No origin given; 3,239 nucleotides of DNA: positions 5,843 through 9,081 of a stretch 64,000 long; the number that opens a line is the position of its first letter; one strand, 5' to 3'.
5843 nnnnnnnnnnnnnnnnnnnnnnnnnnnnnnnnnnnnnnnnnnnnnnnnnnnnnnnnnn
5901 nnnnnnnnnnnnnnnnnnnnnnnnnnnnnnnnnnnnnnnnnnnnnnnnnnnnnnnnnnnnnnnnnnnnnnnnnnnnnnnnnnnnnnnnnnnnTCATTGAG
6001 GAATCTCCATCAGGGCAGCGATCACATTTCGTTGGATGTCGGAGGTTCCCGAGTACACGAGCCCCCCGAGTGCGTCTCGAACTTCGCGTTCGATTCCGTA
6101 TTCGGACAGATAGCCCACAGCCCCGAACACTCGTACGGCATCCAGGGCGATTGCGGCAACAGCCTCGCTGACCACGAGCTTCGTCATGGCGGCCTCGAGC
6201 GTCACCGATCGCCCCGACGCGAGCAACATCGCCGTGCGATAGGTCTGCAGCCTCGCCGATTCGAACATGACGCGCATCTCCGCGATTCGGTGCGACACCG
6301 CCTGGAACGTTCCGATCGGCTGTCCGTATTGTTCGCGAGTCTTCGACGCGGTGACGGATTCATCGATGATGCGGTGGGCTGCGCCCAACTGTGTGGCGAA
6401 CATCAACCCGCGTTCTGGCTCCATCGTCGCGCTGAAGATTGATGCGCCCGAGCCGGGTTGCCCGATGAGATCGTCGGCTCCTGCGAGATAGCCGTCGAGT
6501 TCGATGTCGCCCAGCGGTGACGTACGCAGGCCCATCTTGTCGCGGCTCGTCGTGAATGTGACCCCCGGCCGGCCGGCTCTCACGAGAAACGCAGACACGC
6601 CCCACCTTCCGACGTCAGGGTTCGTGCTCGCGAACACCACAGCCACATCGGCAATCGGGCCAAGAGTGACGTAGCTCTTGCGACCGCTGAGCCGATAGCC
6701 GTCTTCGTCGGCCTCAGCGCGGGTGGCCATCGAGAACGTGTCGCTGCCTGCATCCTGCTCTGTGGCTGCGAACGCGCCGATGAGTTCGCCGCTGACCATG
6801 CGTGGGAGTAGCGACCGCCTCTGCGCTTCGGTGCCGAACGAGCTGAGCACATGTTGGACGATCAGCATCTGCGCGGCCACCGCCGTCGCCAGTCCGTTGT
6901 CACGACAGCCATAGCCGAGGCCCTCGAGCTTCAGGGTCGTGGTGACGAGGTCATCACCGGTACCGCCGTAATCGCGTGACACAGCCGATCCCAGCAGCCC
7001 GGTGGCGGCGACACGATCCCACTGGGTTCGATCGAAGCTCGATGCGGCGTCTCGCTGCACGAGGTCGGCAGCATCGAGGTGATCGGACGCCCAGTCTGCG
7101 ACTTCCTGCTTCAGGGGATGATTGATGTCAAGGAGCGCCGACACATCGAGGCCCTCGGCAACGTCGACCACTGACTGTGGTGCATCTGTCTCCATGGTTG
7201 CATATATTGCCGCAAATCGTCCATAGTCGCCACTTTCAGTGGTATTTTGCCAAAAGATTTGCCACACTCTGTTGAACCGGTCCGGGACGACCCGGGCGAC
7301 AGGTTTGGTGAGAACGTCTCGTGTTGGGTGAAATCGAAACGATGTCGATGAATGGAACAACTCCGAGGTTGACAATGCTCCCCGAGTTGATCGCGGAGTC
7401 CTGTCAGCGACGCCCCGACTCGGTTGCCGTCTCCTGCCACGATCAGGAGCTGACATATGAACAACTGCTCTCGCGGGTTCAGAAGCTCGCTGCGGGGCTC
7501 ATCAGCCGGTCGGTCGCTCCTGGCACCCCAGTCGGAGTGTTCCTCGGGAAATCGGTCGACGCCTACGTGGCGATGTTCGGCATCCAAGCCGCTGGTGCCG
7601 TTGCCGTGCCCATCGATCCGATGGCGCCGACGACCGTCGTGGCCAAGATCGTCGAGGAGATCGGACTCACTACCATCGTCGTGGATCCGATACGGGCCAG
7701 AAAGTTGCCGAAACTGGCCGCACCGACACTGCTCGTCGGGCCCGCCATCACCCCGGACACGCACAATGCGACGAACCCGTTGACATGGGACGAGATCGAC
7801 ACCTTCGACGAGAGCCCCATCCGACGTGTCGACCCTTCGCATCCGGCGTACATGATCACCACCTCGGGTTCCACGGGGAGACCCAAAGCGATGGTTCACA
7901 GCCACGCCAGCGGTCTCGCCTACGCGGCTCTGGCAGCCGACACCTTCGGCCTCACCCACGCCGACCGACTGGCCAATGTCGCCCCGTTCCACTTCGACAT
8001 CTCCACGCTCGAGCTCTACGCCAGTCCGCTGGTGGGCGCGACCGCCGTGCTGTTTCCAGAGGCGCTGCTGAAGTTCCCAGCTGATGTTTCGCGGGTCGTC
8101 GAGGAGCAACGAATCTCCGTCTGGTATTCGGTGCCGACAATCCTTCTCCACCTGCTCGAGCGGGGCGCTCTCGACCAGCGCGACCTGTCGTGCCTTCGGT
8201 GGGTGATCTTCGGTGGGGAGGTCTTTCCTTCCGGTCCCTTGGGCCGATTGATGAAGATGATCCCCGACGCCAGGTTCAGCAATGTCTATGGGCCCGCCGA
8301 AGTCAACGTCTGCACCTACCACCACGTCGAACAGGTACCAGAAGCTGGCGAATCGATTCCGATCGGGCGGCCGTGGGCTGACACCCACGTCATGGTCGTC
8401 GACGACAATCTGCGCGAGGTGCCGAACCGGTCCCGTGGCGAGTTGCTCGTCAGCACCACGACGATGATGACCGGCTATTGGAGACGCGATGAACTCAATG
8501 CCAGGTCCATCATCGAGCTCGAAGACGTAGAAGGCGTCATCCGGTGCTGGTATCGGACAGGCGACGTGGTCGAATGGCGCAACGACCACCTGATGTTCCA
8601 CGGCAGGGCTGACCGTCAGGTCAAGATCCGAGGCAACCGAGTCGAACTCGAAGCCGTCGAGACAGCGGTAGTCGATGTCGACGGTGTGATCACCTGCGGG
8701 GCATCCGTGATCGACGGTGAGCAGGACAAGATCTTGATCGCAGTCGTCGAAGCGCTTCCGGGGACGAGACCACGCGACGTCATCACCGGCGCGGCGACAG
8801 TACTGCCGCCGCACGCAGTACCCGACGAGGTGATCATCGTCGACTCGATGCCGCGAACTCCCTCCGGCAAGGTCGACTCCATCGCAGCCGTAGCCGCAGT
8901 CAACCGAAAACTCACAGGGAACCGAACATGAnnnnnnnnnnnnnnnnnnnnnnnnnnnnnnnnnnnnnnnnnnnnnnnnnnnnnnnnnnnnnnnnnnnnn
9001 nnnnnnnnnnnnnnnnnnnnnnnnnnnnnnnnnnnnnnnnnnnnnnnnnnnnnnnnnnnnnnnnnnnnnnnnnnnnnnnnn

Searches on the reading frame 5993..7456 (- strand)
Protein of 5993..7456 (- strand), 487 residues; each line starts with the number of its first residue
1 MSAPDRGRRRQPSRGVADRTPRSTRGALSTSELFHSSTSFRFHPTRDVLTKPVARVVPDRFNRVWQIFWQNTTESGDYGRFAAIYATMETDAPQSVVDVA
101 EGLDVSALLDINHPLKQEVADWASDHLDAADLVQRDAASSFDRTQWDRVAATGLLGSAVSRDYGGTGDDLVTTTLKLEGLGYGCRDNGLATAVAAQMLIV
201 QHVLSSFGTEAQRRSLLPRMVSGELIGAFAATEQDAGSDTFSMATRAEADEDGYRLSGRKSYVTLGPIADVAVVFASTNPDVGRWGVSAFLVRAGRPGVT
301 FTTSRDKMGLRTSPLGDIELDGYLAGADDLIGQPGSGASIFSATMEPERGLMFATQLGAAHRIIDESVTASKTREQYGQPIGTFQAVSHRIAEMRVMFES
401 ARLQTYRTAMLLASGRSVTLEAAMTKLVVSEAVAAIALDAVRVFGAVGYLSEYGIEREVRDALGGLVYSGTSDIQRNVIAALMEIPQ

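Call 41: search_protein_families(library=pfam, proteins=[window:5993-7456:-], max_evalue=0.00001)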
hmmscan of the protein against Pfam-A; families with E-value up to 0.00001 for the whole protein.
window:5993-7456:- (487 aa): 4 families
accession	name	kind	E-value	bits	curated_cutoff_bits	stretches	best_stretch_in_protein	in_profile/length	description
PF00441.29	Acyl-CoA_dh_1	-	3.2e-35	121.9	22.4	1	335-481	1-147/150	Acyl-CoA dehydrogenase, C-terminal domain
PF02770.24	Acyl-CoA_dh_M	-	1.1e-22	80.5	33.3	1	228-321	1-95/97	Acyl-CoA dehydrogenase, middle domain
PF02771.21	Acyl-CoA_dh_N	-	6e-18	65.7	22.9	1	115-224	7-113/113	Acyl-CoA dehydrogenase, N-terminal domain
PF08028.16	Acyl-CoA_dh_2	-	5.7e-12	46.5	22.7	1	354-468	5-129/134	Acyl-CoA dehydrogenase, C-terminal domain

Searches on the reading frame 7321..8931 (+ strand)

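Call 41: search_protein_families(library=pfam, proteins=[window:7321-8931:+], max_evalue=0.00001)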
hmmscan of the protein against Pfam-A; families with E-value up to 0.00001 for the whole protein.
window:7321-8931:+ (536 aa): 2 families
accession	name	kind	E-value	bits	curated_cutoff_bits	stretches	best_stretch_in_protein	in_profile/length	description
PF00501.34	AMP-binding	-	1.3e-78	265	29.9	1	25-387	2-384/384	AMP-binding enzyme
PF13193.12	AMP-binding_C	-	4.5e-07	31.1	24.5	1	446-517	2-76/76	AMP-binding enzyme C-terminal domain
